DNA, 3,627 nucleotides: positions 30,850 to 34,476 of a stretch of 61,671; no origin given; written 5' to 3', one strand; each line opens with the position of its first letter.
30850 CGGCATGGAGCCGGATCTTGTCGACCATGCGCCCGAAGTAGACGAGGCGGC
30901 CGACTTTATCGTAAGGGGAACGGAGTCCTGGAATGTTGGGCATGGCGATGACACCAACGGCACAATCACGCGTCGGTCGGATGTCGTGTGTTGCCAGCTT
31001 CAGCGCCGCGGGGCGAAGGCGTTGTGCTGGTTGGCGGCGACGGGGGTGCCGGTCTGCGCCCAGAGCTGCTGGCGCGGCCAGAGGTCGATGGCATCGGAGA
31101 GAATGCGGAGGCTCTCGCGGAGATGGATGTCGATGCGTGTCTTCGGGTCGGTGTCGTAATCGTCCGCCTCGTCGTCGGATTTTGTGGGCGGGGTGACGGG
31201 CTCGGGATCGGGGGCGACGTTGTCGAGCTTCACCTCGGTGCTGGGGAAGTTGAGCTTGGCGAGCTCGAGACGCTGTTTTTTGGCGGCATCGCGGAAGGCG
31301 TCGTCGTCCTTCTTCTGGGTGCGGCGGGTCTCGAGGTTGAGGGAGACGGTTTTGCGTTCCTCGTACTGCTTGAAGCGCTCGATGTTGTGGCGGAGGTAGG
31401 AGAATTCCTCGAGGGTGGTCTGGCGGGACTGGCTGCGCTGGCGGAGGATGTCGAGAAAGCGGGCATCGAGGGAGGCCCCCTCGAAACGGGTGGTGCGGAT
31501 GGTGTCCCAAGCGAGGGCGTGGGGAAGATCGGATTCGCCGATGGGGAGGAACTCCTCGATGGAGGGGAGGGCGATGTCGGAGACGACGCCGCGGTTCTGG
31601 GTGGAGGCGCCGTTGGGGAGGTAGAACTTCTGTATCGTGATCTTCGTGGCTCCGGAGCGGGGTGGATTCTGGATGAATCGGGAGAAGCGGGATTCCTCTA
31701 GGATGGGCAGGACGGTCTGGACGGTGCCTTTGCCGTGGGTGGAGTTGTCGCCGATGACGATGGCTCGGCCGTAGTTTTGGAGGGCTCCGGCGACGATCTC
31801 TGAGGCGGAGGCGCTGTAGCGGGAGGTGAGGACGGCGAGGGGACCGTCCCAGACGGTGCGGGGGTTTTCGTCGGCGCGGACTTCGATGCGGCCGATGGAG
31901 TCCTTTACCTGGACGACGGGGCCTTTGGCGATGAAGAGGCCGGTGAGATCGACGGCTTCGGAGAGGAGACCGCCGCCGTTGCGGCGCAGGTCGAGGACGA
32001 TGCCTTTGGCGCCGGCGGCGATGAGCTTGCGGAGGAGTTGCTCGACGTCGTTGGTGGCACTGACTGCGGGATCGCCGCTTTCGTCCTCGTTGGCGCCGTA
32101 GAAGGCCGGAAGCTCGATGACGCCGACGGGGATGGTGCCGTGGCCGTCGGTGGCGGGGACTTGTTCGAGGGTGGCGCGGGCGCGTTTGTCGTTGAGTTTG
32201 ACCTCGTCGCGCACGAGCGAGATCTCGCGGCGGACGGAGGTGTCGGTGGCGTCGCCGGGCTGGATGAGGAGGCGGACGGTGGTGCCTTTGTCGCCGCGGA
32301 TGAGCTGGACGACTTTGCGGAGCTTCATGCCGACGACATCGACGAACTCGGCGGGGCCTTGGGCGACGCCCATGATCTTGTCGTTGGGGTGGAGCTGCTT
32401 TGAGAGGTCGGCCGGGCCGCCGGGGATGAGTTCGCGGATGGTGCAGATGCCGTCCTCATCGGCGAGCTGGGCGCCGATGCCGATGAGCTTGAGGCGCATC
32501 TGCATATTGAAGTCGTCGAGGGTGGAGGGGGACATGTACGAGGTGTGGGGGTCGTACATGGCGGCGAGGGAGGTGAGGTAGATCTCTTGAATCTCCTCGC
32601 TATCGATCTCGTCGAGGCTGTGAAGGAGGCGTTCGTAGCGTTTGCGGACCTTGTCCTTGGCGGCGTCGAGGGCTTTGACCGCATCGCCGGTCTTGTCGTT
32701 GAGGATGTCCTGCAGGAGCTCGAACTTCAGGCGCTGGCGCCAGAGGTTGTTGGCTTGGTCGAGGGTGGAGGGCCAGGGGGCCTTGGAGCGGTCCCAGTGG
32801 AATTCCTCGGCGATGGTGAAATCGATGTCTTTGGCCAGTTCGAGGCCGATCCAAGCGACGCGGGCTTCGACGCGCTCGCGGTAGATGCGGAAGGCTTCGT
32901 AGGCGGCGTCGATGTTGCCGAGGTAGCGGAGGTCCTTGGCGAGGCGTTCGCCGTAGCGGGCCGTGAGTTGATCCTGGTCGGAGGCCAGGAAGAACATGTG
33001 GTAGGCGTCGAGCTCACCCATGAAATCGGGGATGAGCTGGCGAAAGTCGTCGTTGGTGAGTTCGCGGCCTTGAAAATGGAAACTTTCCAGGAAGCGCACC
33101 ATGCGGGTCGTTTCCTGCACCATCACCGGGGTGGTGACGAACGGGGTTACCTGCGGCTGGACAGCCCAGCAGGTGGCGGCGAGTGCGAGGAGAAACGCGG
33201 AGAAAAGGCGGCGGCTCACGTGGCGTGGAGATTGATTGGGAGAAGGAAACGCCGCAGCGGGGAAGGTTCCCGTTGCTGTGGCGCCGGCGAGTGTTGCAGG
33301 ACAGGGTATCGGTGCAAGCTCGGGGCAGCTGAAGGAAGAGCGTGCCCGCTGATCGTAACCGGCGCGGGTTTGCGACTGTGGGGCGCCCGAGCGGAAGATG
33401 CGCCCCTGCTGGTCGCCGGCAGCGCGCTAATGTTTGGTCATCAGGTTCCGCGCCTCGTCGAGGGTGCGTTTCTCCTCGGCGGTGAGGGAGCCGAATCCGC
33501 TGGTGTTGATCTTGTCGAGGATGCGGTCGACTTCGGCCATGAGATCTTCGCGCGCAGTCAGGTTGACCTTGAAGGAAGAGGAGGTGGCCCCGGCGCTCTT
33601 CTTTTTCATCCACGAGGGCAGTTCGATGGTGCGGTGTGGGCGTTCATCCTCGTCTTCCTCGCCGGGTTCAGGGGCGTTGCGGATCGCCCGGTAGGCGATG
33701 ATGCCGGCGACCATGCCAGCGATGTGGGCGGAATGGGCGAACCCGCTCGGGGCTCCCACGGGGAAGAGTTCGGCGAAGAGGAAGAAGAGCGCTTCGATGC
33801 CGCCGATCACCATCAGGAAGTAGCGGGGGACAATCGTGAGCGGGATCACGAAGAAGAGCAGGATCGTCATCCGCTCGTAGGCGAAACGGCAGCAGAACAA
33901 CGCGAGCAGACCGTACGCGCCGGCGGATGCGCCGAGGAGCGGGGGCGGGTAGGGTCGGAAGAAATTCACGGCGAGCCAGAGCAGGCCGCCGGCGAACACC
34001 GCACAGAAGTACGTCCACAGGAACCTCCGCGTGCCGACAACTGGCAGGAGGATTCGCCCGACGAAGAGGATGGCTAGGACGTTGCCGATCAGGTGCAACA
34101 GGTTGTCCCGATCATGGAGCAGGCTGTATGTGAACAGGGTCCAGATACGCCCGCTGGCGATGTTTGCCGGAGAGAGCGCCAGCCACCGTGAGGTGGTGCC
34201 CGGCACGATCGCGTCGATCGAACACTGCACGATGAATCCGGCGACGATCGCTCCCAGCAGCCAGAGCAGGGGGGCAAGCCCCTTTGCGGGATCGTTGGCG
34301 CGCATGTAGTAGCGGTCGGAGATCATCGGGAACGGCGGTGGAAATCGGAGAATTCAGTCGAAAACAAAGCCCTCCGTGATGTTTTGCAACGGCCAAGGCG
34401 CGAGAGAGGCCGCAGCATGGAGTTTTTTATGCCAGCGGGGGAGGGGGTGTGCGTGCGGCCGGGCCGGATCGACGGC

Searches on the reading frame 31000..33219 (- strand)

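Call 70: search_protein_families(library=pfam, proteins=[window:31000-33219:-], max_evalue=0.0001)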
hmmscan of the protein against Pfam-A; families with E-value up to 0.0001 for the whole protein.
window:31000-33219:- (739 aa): 4 families
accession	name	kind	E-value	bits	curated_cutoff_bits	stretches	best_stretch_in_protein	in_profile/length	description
PF17804.6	TSP_NTD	-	1.3e-44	153.1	26.4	1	40-232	1-188/188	Tail specific protease N-terminal domain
PF03572.23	Peptidase_S41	-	1.9e-44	151.6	24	1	365-550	2-164/165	Peptidase family S41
PF11818.13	DUF3340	-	2e-27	96.7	28.6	1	559-711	5-154/155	C-terminal domain of tail specific protease (DUF3340)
PF00595.29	PDZ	-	3.3e-08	34.2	23.2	1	240-320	5-81/81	PDZ domain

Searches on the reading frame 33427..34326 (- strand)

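Call 70: search_protein_families(library=pfam, proteins=[window:33427-34326:-], max_evalue=0.0001)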
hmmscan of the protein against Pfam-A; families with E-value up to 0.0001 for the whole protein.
window:33427-34326:- (299 aa): 2 families
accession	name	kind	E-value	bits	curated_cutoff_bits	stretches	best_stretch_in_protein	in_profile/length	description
PF01694.28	Rhomboid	-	1.5e-18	67.8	22.6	1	59-211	2-136/143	Rhomboid domain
PF20216.3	DUF6576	-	3e-09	37.3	27.3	1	264-291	16-43/47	Family of unknown function (DUF6576)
